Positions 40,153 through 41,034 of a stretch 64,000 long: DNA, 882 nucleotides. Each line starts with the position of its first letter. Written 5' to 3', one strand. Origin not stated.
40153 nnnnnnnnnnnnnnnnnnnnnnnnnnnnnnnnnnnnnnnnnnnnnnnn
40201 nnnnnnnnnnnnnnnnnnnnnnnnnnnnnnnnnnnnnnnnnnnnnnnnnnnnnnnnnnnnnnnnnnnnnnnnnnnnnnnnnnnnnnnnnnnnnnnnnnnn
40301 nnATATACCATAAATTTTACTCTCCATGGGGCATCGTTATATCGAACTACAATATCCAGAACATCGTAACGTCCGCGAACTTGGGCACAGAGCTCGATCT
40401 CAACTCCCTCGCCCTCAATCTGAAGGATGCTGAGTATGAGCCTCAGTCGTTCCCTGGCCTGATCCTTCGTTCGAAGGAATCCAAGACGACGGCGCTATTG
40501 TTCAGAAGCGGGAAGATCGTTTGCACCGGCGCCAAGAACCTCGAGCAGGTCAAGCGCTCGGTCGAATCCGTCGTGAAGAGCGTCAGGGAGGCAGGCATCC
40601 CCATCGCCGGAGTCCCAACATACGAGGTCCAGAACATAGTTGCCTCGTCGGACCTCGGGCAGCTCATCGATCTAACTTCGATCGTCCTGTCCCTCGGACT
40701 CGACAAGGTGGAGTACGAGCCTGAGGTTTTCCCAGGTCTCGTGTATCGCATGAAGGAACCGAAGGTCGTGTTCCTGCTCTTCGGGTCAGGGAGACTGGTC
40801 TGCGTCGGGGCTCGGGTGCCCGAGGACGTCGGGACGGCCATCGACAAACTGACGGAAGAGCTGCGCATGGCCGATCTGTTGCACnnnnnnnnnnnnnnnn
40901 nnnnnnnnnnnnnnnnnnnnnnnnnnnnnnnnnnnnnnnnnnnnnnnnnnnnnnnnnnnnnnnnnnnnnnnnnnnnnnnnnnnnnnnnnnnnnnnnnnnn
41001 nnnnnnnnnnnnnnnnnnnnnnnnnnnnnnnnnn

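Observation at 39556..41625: Three tandem, co-oriented TATA-box binding protein paralogues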

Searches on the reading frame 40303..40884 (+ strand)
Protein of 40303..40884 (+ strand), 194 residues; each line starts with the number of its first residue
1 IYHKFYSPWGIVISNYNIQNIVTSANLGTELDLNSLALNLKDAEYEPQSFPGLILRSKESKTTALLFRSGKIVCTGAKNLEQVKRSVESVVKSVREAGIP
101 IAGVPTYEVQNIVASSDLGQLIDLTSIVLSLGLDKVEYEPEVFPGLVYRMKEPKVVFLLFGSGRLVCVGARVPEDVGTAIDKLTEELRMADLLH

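Call 7: search_protein_families(library=pfam, proteins=[window:40303-40884:+])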
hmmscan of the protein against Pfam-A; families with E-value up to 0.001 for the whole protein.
window:40303-40884:+ (194 aa): 1 family
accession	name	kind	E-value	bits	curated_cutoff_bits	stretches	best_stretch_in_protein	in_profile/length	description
PF00352.27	TBP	-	9.8e-57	189.2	22.9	2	16-96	2-84/85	Transcription factor TFIID (or TATA-binding protein, TBP)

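Call 14: find_homologous_proteins(query=window:40330-40884:+, max_evalue=1e-30)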
Query window:40330-40884:+ (185 aa): 7292 proteins with E <= 1e-30 among 8000 candidates; the best 120 are listed.
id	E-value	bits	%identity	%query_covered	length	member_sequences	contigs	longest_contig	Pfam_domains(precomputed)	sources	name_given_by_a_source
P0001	5.7e-102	356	59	97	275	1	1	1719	PF00352.28,PF11858.15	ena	-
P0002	3.8e-99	347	98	91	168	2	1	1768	PF00352.28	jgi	jgi:transcription initiation factor TFIID TATA-box-binding protein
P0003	2.8e-96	338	59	95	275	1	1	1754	PF00352.28,PF11858.15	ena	-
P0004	5.0e-87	308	78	100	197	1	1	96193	PF00352.28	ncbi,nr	ncbi:MAG: TATA-box-binding protein [Euryarchaeota archaeon]|nr:TATA-box-binding protein [Euryarchaeo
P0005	1.2e-86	307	77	100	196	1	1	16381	PF00352.28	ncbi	ncbi:MAG: TATA-box-binding protein [Methanomassiliicoccales archaeon]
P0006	1.0e-84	300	75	100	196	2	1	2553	PF00352.28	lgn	-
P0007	1.5e-83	296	78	96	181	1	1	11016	PF00352.28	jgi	-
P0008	3.1e-81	289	71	99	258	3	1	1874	PF00352.28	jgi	jgi:transcription initiation factor TFIID TATA-box-binding protein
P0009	2.0e-78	280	77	91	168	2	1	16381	PF00352.28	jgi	jgi:transcription initiation factor TFIID TATA-box-binding protein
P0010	3.6e-77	276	70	100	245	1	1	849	PF00352.28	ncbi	-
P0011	6.2e-77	275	70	99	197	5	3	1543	PF00352.28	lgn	-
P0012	1.1e-76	274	68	100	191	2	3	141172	PF00352.28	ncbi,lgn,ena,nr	ncbi:MAG: TATA-box-binding protein [Euryarchaeota archaeon]|nr:TATA-box-binding protein [Euryarchaeo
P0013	1.1e-76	274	70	99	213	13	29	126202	PF00352.28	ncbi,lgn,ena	-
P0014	1.1e-76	274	69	99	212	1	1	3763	PF00352.28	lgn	-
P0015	2.2e-76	273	70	99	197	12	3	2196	PF00352.28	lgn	-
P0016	2.2e-76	273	70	99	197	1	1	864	PF00352.28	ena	-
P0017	3.1e-76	273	69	99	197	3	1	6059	PF00352.28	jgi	jgi:transcription initiation factor TFIID TATA-box-binding protein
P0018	5.6e-76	272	53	96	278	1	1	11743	PF00352.28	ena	-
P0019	9.4e-76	271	73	94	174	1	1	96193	PF00352.28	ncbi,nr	ncbi:MAG: TATA-box-binding protein [Euryarchaeota archaeon]|nr:TATA-box-binding protein [Euryarchaeo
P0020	4.4e-75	269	68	99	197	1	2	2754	PF00352.28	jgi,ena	jgi:transcription initiation factor TFIID TATA-box-binding protein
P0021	5.5e-75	269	70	93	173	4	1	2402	PF00352.28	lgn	-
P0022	1.1e-74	268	67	100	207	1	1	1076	PF00352.28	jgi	jgi:transcription initiation factor TFIID TATA-box-binding protein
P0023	2.6e-74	266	66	99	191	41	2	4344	PF00352.28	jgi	-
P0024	3.9e-74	266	71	94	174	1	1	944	PF00352.28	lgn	-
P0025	7.5e-74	265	66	99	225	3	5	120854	PF00352.28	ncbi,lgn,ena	ncbi:Transcription factor TFIID [anaerobic digester metagenome]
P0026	9.2e-74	265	68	97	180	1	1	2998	PF00352.28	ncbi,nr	ncbi:MAG TPA: TATA-box-binding protein, partial [Methanomassiliicoccales archaeon]|nr:TATA-box-bindi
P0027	6.6e-73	262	67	99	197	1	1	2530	PF00352.28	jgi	jgi:transcription initiation factor TFIID TATA-box-binding protein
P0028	1.1e-72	261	67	99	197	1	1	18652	PF00352.28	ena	-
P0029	2.8e-72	260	67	98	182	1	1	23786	PF00352.28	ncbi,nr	ncbi:MAG: TATA-box-binding protein [Euryarchaeota archaeon]|nr:TATA-box-binding protein [Euryarchaeo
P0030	3.2e-72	260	51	100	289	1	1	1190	PF00352.28,PF11858.15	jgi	-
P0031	6.6e-72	259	68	94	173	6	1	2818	PF00352.28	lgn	-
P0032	7.3e-72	258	65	99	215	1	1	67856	PF00352.28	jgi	jgi:transcription initiation factor TFIID TATA-box-binding protein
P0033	1.3e-71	258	64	99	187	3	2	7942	PF00352.28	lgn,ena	-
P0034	1.9e-71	257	69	94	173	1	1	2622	PF00352.28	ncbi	-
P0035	1.1e-70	255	65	98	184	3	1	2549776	PF00352.28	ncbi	-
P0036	1.5e-70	254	67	99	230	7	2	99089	PF00352.28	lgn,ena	-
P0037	1.8e-70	254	68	91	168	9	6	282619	PF00352.28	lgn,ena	-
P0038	2.4e-70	254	69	94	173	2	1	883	PF00352.28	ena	-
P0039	5.7e-70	252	68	94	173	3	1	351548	PF00352.28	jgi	-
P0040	7.6e-70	252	70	91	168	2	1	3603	PF00352.28,PF11858.15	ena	-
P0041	8.4e-70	252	65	100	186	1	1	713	PF00352.28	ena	-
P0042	9.1e-70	252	64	100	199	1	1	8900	PF00352.28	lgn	-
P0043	9.5e-70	252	66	94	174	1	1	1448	PF00352.28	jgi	jgi:transcription initiation factor TFIID TATA-box-binding protein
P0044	1.4e-69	251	63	99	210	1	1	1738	PF00352.28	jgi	jgi:transcription initiation factor TFIID TATA-box-binding protein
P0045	1.6e-69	251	64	99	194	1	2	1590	PF00352.28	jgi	jgi:transcription initiation factor TFIID TATA-box-binding protein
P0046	2.3e-69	250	65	99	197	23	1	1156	PF00352.28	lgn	-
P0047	2.9e-69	250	65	99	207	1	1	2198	PF00352.28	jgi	jgi:transcription initiation factor TFIID TATA-box-binding protein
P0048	3.1e-69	250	66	94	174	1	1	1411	PF00352.28,PF11858.15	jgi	jgi:transcription initiation factor TFIID TATA-box-binding protein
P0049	3.5e-69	250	64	99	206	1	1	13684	PF00352.28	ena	-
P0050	3.7e-69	250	64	99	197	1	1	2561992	PF00352.28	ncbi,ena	-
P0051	4.0e-69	250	64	99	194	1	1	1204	PF00352.28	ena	-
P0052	5.1e-69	249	63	100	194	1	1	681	PF00352.28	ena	-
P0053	6.4e-69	249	67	93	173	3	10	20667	PF00352.28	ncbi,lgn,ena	-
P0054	8.9e-69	248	63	99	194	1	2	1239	PF00352.28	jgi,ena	jgi:transcription initiation factor TFIID TATA-box-binding protein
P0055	9.4e-69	248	64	98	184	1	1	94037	PF00352.28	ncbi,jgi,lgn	ncbi:MAG TPA: TATA-box-binding protein [Methanomassiliicoccales archaeon]|jgi:transcription initiati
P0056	9.5e-69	248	66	99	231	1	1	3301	PF00352.28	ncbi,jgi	-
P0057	1.2e-68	248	69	90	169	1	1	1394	PF00352.28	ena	-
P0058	2.0e-68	247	66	94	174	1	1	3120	PF00352.28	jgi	jgi:transcription initiation factor TFIID TATA-box-binding protein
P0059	2.2e-68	247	64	99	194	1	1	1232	PF00352.28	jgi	jgi:transcription initiation factor TFIID TATA-box-binding protein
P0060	2.4e-68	247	64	98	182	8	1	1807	PF00352.28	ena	-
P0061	2.4e-68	247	62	100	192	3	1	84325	PF00352.28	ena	-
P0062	2.5e-68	247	66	93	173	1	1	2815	PF00352.28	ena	-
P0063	2.9e-68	247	64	100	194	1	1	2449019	PF00352.28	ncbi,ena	-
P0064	3.0e-68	247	65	100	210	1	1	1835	PF00352.28,PF11858.15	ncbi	-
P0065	3.1e-68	247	64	98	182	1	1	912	PF00352.28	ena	-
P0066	3.9e-68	246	62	99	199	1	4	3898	PF00352.28,PF11858.15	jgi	jgi:transcription initiation factor TFIID TATA-box-binding protein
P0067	4.2e-68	246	66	94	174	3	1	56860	PF00352.28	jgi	jgi:transcription initiation factor TFIID TATA-box-binding protein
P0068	4.4e-68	246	63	98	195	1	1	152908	PF00352.28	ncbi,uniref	ncbi:TATA-box-binding protein [Methanomassiliicoccus luminyensis]|uniref:TATA-box-binding protein n=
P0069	5.0e-68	246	66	93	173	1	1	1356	PF00352.28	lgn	-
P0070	5.5e-68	246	64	98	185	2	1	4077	PF00352.28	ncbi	-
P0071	7.4e-68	245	62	99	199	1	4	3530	PF00352.28,PF11858.15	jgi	jgi:transcription initiation factor TFIID TATA-box-binding protein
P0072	8.2e-68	245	66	94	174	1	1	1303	PF00352.28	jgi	jgi:transcription initiation factor TFIID TATA-box-binding protein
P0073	8.9e-68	245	64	99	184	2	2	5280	PF00352.28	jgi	jgi:transcription initiation factor TFIID TATA-box-binding protein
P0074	1.2e-67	245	66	94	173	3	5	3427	PF00352.28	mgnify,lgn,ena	mgnify:CR=1 FL=1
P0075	1.9e-67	244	64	100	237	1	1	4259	PF00352.28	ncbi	-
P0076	2.5e-67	244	64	99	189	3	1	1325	PF00352.28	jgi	jgi:transcription initiation factor TFIID TATA-box-binding protein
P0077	2.6e-67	244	66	94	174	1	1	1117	PF00352.28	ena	-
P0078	2.9e-67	244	63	99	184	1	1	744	PF00352.28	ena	-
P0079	2.9e-67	243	66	90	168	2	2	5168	PF00352.28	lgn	-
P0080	3.1e-67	243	64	94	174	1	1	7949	PF00352.28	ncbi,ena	-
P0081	3.2e-67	243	65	93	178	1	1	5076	PF00352.28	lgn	-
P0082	3.5e-67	243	62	98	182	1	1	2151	PF00352.28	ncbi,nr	ncbi:MAG TPA: TATA-box-binding protein [Methanomassiliicoccales archaeon]|nr:TATA-box-binding protei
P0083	4.4e-67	243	66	95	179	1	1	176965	PF00352.28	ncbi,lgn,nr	ncbi:MAG: TATA-box-binding protein [Methanomassiliicoccus sp.]|nr:TATA-box-binding protein [Methanom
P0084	4.8e-67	243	68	90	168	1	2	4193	PF00352.28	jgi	jgi:transcription initiation factor TFIID TATA-box-binding protein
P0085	6.5e-67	242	64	98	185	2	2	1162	PF00352.28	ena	-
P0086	7.0e-67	242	63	98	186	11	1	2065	PF00352.28,PF11858.15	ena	-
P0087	1.0e-66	242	62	100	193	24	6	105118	PF00352.28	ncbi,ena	-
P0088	1.1e-66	242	63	98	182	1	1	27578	PF00352.28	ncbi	-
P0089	1.3e-66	241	63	98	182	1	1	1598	PF00352.28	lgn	-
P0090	1.3e-66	241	63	98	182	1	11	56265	PF00352.28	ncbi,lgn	-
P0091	1.4e-66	241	63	98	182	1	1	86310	PF00352.28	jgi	jgi:transcription initiation factor TFIID TATA-box-binding protein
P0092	1.4e-66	241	62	99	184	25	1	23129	PF00352.28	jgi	jgi:transcription initiation factor TFIID TATA-box-binding protein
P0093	1.5e-66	241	64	94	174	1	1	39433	PF00352.28,PF11858.15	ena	-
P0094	1.5e-66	241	63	98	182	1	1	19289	PF00352.28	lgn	-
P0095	1.6e-66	241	63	98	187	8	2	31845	PF00352.28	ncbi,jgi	jgi:transcription initiation factor TFIID TATA-box-binding protein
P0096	4.1e-66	240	65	96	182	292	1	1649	PF00352.28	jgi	-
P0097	4.8e-66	240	64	93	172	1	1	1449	PF00352.28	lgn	-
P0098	4.9e-66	240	63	94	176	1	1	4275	PF00352.28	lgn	-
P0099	4.9e-66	240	64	98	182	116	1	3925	PF00352.28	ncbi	-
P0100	5.2e-66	239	66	92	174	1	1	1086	PF00352.28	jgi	jgi:transcription initiation factor TFIID TATA-box-binding protein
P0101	5.3e-66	239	62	97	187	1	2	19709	PF00352.28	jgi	jgi:transcription initiation factor TFIID TATA-box-binding protein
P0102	5.7e-66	239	66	96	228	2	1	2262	PF00352.28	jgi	jgi:transcription initiation factor TFIID TATA-box-binding protein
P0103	6.2e-66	239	63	100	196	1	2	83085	PF00352.28,PF11858.15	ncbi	-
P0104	7.4e-66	239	62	100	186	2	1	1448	PF00352.28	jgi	jgi:transcription initiation factor TFIID TATA-box-binding protein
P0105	1.1e-65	238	64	94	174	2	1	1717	PF00352.28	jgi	jgi:transcription initiation factor TFIID TATA-box-binding protein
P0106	1.1e-65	238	64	98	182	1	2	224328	PF00352.28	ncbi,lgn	ncbi:MAG: TATA-box-binding protein [Methanomassiliicoccales archaeon]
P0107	1.1e-65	238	62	94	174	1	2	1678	PF00352.28,PF11858.15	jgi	jgi:transcription initiation factor TFIID TATA-box-binding protein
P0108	1.3e-65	238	65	96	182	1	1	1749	PF00352.28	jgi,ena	-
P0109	1.3e-65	238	63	99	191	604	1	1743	PF00352.28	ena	-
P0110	1.3e-65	238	63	100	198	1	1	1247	PF00352.28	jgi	jgi:transcription initiation factor TFIID TATA-box-binding protein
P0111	1.4e-65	238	62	98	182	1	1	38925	PF00352.28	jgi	jgi:transcription initiation factor TFIID TATA-box-binding protein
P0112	1.5e-65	238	65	96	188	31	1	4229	PF00352.28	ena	-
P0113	1.6e-65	238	63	98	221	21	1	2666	PF00352.28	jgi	-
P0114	1.7e-65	238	61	99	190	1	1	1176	PF00352.28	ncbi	-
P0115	1.7e-65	238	64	96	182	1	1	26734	PF00352.28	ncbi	ncbi:MAG: TATA-box-binding protein [Methanomassiliicoccales archaeon]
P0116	2.0e-65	238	62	96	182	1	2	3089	PF00352.28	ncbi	-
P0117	2.0e-65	237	65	96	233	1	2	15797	PF00352.28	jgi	jgi:transcription initiation factor TFIID TATA-box-binding protein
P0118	2.1e-65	237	64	98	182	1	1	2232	PF00352.28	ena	-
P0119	2.1e-65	237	64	98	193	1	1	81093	PF00352.28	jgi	-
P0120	2.1e-65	237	65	94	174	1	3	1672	PF00352.28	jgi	-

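Call 16: find_encoding_contigs(protein=P0002, flank=6000, max_places=4)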
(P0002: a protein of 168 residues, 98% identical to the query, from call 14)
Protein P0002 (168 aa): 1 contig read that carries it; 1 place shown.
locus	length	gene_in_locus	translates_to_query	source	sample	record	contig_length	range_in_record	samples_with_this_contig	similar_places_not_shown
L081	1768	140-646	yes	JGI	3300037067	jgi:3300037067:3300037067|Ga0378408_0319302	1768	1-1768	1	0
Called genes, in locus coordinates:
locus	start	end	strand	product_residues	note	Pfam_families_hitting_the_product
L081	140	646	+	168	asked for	PF00352:TBP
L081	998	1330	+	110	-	PF00543:P-II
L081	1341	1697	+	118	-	PF00543:P-II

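Call 17: find_encoding_contigs(protein=P0005, flank=8000, max_places=4)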
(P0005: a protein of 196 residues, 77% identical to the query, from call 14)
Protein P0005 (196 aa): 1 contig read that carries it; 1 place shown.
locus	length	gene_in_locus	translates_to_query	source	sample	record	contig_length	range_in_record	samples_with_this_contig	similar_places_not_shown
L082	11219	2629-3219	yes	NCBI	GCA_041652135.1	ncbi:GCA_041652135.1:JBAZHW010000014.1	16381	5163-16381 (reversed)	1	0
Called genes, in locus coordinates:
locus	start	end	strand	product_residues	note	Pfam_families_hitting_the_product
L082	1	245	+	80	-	?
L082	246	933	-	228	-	PF00037:Fer4 (weak), PF12837:Fer4_6 (weak), PF12838:Fer4_7, PF13187:Fer4_9 (weak), PF13237:Fer4_10, PF14697:Fer4_21 (weak), PF27217:AF_0155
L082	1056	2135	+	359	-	PF13439:Glyco_transf_4, PF13579:Glyco_trans_4_4, PF20706:GT4-conflict (weak), PF00534:Glycos_transf_1, PF13692:Glyco_trans_1_4, PF13524:Glyco_trans_1_2 (faint)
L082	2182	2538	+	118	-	PF13191:AAA_16 (weak)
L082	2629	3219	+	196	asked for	PF00352:TBP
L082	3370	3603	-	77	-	-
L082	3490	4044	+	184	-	PF00352:TBP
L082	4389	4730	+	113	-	PF00543:P-II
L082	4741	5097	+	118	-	PF00543:P-II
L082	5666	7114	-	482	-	-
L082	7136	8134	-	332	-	PF09617:Cas_GSU0053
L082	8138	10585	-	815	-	-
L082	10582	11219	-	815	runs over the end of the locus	PF00270:DEAD, PF00271:Helicase_C, PF22590:Cas3-like_C_2, PF18019:Cas3_HD (weak)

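Call 18: find_encoding_contigs(protein=P0007, flank=8000, max_places=4)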
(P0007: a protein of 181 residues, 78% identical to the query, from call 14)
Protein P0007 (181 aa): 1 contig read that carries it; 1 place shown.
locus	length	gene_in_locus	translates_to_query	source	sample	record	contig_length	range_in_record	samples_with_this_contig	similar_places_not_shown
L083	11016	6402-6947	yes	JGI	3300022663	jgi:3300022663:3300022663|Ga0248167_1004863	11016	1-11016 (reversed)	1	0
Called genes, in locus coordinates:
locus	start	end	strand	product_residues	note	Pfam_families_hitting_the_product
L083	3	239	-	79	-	?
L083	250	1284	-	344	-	PF08240:ADH_N, PF00107:ADH_zinc_N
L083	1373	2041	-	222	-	-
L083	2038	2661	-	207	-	PF03358:FMN_red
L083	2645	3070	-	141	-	-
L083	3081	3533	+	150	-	PF12900:Pyridox_ox_2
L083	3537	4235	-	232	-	PF00037:Fer4 (faint), PF12837:Fer4_6 (weak), PF13237:Fer4_10, PF14697:Fer4_21 (weak), PF12838:Fer4_7 (weak), PF13187:Fer4_9 (weak), PF27217:AF_0155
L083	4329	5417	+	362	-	PF13439:Glyco_transf_4, PF13579:Glyco_trans_4_4, PF20706:GT4-conflict, PF00534:Glycos_transf_1, PF13692:Glyco_trans_1_4, PF13524:Glyco_trans_1_2 (weak)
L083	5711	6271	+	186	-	PF00352:TBP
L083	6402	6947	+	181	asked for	PF00352:TBP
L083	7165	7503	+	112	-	PF00543:P-II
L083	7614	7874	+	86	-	PF00543:P-II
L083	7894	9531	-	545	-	PF16656:Pur_ac_phosph_N (faint), PF00041:fn3, PF25059:FN3_DSCAM-DSCAML_C (faint), PF00041:fn3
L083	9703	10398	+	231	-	PF01909:NTP_transf_2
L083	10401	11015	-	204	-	?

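Call 29: find_related_loci(query=window:40330-40884:+, collection=metagenome_contigs, flank=4000)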
Query window:40330-40884:+ (185 aa) in metagenome_contigs; peptide patterns used: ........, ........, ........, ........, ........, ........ (x = any residue, [..] = any of these).
600 stretches matched a pattern (row limit reached: there are more); 405 encode a relative of the query (tblastn E <= 1e-3); the best 80 are kept; 80 distinct loci.
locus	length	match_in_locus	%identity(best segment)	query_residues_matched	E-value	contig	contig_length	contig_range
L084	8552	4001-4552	63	2-185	7e-72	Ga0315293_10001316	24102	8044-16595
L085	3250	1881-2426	63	4-185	6e-72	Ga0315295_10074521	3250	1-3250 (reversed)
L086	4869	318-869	63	2-185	1e-71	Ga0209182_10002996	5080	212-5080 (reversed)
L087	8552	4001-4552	63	2-185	1e-71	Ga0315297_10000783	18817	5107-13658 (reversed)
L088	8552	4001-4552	62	2-185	2e-71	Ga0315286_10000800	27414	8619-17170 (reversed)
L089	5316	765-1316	63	2-185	1e-71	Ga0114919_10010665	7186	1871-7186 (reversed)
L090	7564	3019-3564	63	4-185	1e-71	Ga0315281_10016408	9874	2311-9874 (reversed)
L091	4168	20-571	60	1-184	4e-71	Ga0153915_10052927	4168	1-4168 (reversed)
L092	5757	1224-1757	64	8-185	7e-71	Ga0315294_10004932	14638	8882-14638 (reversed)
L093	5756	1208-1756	62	2-184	1e-70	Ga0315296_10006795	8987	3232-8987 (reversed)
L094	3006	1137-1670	63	8-185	2e-70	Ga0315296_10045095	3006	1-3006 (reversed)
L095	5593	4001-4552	61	2-185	7e-70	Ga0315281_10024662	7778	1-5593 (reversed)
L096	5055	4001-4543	61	4-184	6e-70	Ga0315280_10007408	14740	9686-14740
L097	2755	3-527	64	10-184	6e-70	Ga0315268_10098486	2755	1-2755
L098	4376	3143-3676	54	1-181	2e-64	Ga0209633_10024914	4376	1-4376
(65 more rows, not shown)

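Call 36: find_encoding_contigs(protein=P0008, flank=5000, max_places=3)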
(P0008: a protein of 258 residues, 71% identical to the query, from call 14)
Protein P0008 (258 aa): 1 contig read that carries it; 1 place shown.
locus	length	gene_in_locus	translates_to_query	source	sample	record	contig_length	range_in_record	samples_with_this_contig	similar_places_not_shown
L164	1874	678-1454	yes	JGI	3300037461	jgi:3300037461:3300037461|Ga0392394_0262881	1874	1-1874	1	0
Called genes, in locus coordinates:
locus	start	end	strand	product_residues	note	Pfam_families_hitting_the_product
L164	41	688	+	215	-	PF03167:UDG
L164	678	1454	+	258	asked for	PF00352:TBP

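Call 37: find_encoding_contigs(protein=P0021, flank=5000, max_places=3)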
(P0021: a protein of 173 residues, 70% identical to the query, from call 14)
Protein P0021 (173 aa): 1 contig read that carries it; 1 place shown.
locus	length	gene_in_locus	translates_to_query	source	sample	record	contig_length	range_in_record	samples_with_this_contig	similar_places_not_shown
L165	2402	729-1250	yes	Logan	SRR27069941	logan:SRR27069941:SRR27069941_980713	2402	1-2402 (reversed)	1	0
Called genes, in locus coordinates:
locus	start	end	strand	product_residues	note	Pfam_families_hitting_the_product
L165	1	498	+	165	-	?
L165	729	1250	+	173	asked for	PF00352:TBP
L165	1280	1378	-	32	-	PF28085:HVO_0416 (weak), PF00641:Zn_ribbon_RanBP (weak)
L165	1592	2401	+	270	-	?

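Call 38: find_encoding_contigs(protein=P0012, flank=6000, max_places=2)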
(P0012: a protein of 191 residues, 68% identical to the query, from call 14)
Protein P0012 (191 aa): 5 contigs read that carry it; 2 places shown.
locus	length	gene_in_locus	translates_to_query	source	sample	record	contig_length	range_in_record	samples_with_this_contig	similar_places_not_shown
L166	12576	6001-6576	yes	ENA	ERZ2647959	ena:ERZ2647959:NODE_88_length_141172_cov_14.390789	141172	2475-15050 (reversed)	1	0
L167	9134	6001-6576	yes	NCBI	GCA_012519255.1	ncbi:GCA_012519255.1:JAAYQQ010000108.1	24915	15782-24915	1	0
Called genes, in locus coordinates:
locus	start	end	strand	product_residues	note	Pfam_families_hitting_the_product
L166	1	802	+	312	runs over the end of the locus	PF01916:DS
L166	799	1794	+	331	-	PF00180:Iso_dh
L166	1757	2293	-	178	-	-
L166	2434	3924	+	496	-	PF00982:Glyco_transf_20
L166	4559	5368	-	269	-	PF01791:DeoC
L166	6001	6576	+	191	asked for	PF00352:TBP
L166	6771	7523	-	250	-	PF00005:ABC_tran, PF13304:AAA_21 (faint)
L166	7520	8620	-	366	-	PF01032:FecCD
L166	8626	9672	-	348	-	PF08100:Dimerisation (faint), PF00891:Methyltransf_2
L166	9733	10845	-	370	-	PF01497:Peripla_BP_2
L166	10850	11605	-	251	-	PF01583:APS_kinase (weak), PF01656:CbiA, PF01926:MMR_HSR1 (faint), PF02374:ArsA_ATPase, PF10609:ParA, PF13614:AAA_31 (weak), PF16575:CLP1_P (faint)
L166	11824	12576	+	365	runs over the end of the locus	PF03601:Cons_hypoth698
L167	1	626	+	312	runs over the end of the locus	PF01916:DS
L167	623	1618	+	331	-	PF00180:Iso_dh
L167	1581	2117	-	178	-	-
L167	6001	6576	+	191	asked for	PF00352:TBP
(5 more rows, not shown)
